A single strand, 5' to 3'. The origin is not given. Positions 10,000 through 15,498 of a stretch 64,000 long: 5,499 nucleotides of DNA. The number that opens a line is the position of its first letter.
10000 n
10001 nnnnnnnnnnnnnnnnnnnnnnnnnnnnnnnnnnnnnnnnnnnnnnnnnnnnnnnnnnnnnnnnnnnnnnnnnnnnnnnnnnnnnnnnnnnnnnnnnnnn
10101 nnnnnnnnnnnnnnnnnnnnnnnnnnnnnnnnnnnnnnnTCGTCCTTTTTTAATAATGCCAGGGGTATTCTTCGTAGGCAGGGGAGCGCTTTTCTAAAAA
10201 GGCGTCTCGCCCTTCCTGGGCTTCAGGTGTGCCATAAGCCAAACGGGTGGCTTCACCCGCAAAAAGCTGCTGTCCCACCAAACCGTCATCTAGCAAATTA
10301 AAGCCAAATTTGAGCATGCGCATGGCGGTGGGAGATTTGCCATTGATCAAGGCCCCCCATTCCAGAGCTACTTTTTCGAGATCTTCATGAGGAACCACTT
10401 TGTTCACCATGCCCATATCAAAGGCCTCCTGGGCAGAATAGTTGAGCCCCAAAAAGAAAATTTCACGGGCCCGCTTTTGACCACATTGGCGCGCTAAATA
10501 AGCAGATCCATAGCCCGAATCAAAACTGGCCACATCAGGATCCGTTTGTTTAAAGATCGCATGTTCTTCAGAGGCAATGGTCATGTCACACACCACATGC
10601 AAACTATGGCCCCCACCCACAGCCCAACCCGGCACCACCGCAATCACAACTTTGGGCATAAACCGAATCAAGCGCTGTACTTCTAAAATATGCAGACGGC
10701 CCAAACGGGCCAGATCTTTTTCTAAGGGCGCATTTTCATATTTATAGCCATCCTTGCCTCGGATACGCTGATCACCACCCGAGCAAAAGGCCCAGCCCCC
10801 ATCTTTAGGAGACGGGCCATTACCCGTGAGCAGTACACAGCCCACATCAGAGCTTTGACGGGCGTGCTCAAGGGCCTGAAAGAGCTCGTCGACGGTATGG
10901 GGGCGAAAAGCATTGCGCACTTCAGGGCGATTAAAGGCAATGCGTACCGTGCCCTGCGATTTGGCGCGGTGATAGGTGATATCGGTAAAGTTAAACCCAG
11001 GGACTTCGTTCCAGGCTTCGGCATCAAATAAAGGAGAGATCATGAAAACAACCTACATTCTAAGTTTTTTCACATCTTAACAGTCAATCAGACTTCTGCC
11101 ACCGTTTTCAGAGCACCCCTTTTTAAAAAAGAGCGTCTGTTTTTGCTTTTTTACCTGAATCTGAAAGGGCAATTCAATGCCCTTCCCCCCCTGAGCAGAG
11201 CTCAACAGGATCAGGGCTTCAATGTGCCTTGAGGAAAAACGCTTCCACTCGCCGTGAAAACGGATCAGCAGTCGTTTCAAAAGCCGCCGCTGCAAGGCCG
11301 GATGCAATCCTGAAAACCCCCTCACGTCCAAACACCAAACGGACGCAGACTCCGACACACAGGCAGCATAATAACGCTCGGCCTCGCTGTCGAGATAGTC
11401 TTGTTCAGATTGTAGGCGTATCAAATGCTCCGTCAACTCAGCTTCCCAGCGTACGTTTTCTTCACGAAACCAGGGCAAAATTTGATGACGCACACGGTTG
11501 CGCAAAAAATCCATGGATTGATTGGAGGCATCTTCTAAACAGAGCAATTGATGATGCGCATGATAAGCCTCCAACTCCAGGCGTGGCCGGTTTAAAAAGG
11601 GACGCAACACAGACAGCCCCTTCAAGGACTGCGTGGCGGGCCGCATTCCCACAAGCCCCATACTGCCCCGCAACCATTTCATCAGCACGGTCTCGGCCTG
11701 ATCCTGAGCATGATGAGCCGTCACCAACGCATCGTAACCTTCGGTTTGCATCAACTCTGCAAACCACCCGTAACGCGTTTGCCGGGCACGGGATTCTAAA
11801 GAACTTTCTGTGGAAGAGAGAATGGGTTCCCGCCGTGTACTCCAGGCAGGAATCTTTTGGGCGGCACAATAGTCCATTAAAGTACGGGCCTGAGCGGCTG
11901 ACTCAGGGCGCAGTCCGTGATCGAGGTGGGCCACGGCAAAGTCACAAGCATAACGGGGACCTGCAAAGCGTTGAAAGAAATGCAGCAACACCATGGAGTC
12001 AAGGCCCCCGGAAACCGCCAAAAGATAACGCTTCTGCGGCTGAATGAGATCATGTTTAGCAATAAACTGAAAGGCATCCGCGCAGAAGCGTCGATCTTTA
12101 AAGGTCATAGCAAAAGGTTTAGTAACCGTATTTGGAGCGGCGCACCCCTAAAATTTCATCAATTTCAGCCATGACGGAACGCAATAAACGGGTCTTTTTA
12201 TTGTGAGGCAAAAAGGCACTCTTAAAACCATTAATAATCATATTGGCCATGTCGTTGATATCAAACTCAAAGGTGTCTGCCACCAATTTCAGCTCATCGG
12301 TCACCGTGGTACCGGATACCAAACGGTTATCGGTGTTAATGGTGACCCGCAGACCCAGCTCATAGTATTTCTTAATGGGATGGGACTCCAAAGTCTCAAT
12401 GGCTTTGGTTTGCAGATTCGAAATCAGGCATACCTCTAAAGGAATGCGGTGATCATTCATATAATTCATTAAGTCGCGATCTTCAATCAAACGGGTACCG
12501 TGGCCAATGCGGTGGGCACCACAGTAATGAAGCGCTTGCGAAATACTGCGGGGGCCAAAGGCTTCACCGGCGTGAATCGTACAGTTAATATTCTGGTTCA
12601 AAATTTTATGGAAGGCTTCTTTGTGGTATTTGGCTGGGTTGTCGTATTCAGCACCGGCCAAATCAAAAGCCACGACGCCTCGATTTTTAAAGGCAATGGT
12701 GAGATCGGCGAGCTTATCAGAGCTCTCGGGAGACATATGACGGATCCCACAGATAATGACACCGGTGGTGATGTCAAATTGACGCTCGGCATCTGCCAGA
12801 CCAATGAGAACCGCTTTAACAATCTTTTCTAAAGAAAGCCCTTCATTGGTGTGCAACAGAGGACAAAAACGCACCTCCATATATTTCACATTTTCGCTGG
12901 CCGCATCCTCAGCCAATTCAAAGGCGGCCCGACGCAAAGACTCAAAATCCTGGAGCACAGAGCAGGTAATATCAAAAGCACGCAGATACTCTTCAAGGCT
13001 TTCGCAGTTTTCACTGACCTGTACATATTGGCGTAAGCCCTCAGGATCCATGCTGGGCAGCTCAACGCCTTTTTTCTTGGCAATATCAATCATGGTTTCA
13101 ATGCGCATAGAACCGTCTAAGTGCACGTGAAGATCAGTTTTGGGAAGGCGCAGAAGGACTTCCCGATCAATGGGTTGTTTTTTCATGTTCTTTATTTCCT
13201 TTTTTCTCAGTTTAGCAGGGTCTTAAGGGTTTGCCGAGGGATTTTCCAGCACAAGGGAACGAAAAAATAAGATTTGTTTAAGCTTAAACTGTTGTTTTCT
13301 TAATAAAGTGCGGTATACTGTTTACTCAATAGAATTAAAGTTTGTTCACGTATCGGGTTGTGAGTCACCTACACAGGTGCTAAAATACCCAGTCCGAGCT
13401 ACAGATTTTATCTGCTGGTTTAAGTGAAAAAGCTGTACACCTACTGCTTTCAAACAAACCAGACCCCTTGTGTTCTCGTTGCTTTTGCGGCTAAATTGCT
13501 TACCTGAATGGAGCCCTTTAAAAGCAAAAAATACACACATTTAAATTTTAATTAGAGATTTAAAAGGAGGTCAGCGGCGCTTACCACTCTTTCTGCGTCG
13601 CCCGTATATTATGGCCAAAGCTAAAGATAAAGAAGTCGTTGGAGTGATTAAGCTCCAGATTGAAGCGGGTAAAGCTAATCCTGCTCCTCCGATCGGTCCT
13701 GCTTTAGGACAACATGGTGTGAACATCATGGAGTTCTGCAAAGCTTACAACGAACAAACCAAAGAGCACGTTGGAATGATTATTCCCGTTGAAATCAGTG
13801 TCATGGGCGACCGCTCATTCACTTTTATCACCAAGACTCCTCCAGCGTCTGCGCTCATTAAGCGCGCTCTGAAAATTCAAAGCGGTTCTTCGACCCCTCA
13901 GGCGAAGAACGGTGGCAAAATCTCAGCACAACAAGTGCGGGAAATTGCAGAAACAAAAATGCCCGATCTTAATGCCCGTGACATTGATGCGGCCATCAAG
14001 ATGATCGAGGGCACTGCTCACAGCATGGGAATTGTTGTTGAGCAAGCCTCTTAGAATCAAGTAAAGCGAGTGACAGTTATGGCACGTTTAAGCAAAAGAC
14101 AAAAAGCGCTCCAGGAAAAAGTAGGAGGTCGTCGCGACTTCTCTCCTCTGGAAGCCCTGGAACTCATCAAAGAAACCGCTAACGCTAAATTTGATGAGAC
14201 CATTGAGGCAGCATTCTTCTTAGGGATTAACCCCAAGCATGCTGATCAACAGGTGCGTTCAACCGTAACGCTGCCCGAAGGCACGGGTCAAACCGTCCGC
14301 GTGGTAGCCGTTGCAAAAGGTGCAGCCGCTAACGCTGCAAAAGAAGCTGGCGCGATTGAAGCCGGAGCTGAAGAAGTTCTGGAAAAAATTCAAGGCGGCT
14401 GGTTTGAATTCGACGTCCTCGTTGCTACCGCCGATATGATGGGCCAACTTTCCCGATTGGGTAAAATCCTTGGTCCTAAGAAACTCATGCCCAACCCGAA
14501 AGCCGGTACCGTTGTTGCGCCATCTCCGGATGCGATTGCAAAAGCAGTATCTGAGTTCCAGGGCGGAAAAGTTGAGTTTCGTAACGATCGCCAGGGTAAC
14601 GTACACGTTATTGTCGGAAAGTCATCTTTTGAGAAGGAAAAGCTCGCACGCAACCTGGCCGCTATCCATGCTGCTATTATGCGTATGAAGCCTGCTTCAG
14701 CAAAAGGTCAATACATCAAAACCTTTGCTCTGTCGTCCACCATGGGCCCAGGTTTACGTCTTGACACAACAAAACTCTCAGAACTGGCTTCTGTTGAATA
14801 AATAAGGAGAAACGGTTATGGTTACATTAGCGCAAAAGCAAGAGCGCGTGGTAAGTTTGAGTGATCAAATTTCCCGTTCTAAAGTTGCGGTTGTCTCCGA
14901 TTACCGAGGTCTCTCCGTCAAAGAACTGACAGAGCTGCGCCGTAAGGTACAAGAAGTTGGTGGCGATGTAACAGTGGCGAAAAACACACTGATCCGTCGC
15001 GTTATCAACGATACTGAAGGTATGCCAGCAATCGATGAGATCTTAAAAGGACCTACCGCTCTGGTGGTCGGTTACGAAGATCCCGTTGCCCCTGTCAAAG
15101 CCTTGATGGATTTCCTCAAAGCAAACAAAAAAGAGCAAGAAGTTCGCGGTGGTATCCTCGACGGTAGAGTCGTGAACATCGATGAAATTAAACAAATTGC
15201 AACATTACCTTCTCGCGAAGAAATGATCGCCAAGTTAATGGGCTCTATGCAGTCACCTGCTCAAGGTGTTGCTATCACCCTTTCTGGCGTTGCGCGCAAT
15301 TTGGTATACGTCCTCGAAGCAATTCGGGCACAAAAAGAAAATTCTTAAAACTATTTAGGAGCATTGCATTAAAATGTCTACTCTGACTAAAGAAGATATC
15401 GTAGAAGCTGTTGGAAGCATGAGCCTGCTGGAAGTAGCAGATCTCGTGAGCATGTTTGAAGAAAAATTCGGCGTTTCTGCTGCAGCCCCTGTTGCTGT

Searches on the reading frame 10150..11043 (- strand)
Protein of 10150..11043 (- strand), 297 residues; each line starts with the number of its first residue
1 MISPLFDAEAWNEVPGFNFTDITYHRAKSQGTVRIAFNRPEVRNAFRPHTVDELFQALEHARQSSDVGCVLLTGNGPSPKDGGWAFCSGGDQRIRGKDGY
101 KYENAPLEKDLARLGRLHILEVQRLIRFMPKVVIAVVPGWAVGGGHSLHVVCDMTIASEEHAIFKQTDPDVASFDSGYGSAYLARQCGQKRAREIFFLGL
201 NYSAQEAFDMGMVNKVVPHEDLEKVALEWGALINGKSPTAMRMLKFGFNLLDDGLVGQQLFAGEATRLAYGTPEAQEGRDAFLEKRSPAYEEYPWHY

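Call 23: search_protein_families(library=pfam, proteins=[window:10150-11043:-])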
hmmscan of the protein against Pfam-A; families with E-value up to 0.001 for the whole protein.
window:10150-11043:- (297 aa): 2 families
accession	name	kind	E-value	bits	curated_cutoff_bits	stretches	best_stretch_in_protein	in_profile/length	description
PF00378.25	ECH_1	-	3e-52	177.9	27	1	29-292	3-250/251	Enoyl-CoA hydratase/isomerase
PF16113.10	ECH_2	-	1.8e-15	57.7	27.2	1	34-227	3-182/335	Enoyl-CoA hydratase/isomerase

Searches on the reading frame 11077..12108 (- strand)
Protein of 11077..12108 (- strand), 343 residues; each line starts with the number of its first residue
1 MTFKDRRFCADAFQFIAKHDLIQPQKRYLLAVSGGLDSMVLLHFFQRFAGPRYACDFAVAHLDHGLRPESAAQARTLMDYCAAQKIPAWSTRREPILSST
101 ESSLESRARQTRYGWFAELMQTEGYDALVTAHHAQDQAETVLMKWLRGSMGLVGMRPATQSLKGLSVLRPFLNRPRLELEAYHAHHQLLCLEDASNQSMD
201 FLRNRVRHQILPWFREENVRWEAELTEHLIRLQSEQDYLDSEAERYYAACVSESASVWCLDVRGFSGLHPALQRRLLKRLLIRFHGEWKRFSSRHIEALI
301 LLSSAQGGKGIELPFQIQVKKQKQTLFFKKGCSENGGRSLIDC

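Call 23: search_protein_families(library=pfam, proteins=[window:11077-12108:-])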
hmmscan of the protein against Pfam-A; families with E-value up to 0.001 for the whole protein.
window:11077-12108:- (343 aa): 2 families
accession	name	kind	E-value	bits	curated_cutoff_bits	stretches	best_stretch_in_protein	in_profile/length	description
PF01171.26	ATP_bind_3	-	9.2e-48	162.8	27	1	28-209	2-182/182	PP-loop family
PF09179.16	TilS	-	2.5e-06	28.1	21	1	260-326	1-66/67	TilS substrate binding domain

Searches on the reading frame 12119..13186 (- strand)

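Call 23: search_protein_families(library=pfam, proteins=[window:12119-13186:-])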
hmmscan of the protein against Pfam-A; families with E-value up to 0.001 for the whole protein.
window:12119-13186:- (355 aa): 1 family
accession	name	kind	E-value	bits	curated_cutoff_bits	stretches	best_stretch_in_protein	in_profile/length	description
PF00962.28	A_deaminase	-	4e-101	338.8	27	1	15-339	1-328/330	Adenosine deaminase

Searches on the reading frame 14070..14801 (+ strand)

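Call 23: search_protein_families(library=pfam, proteins=[window:14070-14801:+])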
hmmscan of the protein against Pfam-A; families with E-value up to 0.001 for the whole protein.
window:14070-14801:+ (243 aa): 1 family
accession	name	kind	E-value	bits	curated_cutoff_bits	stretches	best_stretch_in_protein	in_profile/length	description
PF00687.26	Ribosomal_L1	-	5.7e-57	192.9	32.2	1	33-227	1-198/198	Ribosomal protein L1p/L10e family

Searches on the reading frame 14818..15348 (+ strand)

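Call 23: search_protein_families(library=pfam, proteins=[window:14818-15348:+])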
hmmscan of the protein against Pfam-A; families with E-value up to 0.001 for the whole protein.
window:14818-15348:+ (176 aa): 1 family
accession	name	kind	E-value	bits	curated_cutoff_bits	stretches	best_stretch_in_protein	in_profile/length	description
PF00466.25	Ribosomal_L10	-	2.1e-25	89.1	22.8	1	4-99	3-98/100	Ribosomal protein L10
